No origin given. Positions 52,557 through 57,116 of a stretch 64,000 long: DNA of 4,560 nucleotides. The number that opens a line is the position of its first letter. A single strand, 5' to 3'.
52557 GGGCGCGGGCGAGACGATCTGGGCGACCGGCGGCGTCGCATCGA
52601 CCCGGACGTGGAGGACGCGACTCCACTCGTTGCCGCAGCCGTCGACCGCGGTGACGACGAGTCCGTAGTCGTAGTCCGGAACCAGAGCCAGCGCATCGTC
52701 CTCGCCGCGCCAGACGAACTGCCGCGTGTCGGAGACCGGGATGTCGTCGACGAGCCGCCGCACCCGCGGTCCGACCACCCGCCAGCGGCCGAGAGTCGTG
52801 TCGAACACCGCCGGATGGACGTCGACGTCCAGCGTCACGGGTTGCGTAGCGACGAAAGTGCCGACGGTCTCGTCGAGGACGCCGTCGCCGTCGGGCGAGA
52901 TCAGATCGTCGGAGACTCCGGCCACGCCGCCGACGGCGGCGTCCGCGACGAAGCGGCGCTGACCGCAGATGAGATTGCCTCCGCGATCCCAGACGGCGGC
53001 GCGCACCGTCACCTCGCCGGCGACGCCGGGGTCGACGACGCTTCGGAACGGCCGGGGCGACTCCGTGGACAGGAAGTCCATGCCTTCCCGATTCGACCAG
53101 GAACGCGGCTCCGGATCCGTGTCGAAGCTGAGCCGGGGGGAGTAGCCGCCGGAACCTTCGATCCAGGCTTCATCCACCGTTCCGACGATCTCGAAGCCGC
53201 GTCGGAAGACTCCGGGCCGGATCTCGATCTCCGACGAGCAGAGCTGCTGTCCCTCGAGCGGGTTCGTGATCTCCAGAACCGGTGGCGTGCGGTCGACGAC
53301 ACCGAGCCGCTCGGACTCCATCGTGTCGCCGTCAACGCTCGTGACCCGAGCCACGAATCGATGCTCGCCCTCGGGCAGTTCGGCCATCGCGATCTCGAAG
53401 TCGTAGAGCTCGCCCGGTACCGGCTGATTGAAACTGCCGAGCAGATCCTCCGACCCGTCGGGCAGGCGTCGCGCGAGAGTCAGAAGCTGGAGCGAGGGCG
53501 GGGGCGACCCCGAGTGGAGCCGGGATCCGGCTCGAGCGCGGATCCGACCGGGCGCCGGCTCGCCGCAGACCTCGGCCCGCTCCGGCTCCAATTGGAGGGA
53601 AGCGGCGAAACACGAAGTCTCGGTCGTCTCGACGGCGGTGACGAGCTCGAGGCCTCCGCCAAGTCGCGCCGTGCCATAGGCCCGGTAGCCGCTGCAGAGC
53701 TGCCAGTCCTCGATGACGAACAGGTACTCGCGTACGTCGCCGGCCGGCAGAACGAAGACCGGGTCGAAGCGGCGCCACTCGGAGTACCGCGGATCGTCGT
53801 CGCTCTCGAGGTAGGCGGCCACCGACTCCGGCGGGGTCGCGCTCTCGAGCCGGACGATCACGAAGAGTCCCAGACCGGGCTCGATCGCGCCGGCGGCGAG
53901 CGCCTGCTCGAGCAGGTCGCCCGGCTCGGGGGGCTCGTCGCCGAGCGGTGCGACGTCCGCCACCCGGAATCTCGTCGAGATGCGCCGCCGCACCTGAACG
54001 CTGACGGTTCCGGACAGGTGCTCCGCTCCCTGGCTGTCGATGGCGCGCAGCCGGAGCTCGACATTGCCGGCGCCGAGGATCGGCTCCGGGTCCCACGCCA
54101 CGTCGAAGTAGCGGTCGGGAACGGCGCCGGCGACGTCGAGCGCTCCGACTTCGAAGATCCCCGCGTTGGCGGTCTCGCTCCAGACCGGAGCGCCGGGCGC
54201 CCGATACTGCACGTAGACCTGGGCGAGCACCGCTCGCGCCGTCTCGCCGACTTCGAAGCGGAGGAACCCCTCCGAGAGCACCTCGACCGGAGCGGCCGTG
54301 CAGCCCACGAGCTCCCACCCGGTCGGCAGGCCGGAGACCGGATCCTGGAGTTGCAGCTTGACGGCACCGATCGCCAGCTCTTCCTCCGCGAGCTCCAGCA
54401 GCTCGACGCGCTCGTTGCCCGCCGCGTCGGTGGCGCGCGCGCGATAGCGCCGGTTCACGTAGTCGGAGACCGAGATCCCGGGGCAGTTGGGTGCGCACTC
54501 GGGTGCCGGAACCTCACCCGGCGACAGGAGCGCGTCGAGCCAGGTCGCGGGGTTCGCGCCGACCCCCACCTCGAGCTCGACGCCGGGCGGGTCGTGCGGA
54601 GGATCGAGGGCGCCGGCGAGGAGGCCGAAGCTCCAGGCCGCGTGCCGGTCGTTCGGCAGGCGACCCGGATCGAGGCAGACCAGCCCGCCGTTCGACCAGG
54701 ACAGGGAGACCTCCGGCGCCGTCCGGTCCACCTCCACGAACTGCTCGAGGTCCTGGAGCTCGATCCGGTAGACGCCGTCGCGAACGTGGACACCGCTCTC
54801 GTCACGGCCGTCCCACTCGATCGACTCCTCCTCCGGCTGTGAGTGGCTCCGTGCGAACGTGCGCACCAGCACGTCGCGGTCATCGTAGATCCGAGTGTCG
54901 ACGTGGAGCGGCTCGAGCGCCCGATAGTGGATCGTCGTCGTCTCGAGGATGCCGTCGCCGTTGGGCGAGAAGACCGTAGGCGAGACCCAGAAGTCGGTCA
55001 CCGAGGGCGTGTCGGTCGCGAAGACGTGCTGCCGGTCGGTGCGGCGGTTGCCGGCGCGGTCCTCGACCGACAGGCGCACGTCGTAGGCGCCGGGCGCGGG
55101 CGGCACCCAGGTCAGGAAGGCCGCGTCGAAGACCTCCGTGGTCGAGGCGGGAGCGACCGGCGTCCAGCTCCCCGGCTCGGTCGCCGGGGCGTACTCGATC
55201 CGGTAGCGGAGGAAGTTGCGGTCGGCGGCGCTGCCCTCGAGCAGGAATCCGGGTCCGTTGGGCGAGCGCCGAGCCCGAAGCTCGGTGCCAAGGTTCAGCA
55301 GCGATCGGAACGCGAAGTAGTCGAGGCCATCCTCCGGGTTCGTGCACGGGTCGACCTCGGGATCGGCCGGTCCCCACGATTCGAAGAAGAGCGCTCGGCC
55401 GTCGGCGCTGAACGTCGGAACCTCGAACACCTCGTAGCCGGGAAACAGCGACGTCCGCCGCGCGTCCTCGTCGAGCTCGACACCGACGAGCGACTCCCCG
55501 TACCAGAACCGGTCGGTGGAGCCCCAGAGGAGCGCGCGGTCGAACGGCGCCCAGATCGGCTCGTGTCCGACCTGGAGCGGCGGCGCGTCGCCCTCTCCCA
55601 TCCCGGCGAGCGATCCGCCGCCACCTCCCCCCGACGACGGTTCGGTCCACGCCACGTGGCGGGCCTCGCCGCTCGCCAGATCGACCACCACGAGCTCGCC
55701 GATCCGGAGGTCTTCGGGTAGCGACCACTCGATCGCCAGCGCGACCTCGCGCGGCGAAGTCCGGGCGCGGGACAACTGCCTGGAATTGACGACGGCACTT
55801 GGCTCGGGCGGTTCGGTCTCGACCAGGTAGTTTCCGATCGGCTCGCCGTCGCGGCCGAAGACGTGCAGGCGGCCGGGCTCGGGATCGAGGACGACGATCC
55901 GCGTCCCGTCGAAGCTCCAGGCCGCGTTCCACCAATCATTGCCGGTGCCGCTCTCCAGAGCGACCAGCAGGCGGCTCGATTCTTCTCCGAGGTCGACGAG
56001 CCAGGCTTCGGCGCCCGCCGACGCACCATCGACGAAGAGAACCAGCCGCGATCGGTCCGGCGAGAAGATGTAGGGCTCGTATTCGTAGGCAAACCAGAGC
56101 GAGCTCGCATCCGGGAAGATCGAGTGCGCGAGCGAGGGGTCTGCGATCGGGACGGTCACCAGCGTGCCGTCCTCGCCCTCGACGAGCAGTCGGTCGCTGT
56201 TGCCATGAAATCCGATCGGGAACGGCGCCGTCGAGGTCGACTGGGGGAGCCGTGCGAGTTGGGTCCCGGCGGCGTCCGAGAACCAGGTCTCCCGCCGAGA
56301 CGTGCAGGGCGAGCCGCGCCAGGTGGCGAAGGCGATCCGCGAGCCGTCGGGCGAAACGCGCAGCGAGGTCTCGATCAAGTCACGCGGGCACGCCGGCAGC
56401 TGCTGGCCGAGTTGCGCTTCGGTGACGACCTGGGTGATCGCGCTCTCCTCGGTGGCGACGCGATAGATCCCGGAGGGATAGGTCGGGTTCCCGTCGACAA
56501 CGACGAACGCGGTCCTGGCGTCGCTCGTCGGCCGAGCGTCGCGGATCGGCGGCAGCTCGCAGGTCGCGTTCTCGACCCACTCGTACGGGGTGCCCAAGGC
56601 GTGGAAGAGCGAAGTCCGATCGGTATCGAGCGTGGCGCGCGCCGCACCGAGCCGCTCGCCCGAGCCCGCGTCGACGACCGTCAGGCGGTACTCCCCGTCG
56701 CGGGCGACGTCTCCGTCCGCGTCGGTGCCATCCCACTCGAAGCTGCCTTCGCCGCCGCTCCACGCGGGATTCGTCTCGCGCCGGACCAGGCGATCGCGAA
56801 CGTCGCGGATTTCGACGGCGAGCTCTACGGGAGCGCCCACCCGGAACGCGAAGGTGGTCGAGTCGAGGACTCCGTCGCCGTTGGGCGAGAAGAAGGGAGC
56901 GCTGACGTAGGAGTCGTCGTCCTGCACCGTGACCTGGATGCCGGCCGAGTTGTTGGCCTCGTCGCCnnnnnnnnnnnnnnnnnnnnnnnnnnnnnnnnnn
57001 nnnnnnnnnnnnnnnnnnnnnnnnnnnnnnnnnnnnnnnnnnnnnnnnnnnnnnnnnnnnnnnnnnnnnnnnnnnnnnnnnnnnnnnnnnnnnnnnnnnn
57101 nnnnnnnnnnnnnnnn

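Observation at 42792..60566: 5924-aa protein with an unusual domain mix, including an N-terminal HExxH domain and terpenoid-cyclase / alpha2-macroglobulin-like toroid repeats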

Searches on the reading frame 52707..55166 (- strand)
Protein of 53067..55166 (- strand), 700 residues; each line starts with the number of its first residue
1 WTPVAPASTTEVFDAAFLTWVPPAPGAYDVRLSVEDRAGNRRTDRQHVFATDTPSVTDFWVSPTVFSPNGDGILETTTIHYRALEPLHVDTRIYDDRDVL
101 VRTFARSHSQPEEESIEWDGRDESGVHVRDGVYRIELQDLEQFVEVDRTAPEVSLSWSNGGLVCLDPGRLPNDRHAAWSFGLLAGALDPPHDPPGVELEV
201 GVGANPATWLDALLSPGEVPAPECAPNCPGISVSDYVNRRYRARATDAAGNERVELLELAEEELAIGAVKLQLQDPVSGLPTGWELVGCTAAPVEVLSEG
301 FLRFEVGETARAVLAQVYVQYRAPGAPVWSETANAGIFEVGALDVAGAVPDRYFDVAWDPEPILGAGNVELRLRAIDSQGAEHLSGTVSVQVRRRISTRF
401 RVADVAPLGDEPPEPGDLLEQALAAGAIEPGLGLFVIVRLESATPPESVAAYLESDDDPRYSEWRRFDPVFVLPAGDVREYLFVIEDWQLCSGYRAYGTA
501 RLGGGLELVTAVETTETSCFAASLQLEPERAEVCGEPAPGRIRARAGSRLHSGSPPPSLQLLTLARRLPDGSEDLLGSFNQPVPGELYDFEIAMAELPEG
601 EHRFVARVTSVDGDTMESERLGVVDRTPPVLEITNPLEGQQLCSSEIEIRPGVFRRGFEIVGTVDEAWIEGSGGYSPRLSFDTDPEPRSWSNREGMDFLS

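Call 5: search_protein_families(library=pfam, proteins=[window:53067-55166:-], max_evalue=0.01)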
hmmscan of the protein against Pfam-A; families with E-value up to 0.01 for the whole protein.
window:53067-55166:- (700 aa): 2 families
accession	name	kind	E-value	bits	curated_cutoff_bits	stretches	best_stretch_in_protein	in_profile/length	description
PF13860.13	FlgD_ig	-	1.9e-06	28.2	27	1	91-138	27-74/79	FlgD Ig-like domain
PF19077.6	Big_13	-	0.0013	19.6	27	0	25-53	74-102/102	Bacterial Ig-like domain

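Call 6: search_protein_families(library=ncbifam, proteins=[window:53067-55166:-], max_evalue=0.01)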
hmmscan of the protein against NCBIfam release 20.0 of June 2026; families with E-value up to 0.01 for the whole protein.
window:53067-55166:- (700 aa): 3 families
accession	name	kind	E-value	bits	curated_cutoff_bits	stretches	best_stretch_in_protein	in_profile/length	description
NF005176.1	PRK06655.1-1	equivalog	5.2e-05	23.2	230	1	89-139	99-149/197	flagellar hook assembly protein FlgD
NF033707.1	T9SS_sortase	equivalog_domain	0.00023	18.9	420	1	25-137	963-1077/1095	type IX secretion system sortase PorU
NF009452.0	PRK12812.1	equivalog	0.0053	16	258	1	91-138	156-205/289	flagellar basal body rod modification protein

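Call 71: search_protein_families(library=pfam, proteins=[window:52707-54749:-], max_evalue=1)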
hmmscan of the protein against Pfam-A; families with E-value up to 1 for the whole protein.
window:52707-54749:- (681 aa): 1 family
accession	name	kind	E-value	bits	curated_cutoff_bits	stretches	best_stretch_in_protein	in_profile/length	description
PF13750.12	Big_3_3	-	0.24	11.5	27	1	449-495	3-51/157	Bacterial Ig-like domain (group 3)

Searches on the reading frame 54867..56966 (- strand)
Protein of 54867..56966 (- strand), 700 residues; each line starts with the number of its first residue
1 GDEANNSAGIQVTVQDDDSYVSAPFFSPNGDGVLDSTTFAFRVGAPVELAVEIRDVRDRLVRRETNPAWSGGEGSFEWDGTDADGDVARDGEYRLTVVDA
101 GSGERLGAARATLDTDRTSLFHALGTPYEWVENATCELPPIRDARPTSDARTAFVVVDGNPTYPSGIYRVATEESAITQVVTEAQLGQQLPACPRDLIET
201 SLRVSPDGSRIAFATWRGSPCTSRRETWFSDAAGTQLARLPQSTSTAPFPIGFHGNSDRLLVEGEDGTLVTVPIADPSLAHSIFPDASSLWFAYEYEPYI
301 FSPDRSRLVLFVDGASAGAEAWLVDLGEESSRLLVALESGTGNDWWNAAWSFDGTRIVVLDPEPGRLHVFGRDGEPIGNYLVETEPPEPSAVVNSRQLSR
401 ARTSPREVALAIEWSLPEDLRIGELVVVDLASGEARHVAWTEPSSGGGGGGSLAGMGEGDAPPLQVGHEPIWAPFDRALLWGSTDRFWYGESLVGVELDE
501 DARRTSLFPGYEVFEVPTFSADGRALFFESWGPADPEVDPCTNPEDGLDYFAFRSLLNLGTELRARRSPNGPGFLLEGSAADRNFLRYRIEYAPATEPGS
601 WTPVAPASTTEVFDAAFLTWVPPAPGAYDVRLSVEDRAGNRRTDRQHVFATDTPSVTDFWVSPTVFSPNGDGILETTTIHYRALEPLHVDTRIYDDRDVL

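Call 5: search_protein_families(library=pfam, proteins=[window:54867-56966:-], max_evalue=0.01)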
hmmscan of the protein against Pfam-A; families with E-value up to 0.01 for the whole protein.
window:54867-56966:- (700 aa): 2 families
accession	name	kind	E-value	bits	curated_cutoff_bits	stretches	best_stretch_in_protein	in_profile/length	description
PF13860.13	FlgD_ig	-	1e-11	45.1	27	1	41-100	14-76/79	FlgD Ig-like domain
PF07676.18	PD40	-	9.8e-05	22.7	20.9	0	198-214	10-26/38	WD40-like Beta Propeller Repeat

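Call 6: search_protein_families(library=ncbifam, proteins=[window:54867-56966:-], max_evalue=0.01)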
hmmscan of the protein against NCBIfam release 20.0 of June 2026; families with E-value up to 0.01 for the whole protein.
window:54867-56966:- (700 aa): 4 families
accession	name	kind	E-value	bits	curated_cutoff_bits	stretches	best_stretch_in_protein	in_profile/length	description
NF005176.1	PRK06655.1-1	equivalog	3.3e-07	30.4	230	1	48-105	98-155/197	flagellar hook assembly protein FlgD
NF009277.0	PRK12634.1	equivalog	6.8e-05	23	333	1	49-99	124-174/221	flagellar basal body rod modification protein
NF009452.0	PRK12812.1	equivalog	8.7e-05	21.9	258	1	49-99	154-206/289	flagellar basal body rod modification protein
NF009453.0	PRK12813.1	equivalog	0.004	16.7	264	0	53-107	130-181/223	flagellar basal body rod modification protein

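Call 71: search_protein_families(library=pfam, proteins=[window:54867-56666:-], max_evalue=1)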
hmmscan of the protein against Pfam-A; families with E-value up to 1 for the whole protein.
window:54867-56666:- (600 aa): 2 families
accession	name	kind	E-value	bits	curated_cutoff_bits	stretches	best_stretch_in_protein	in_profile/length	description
PF07676.18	PD40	-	2.5e-05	24.5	20.9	1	98-114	10-26/38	WD40-like Beta Propeller Repeat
PF18911.6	PKD_4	-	0.18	12.3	27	1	524-545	58-80/85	PKD domain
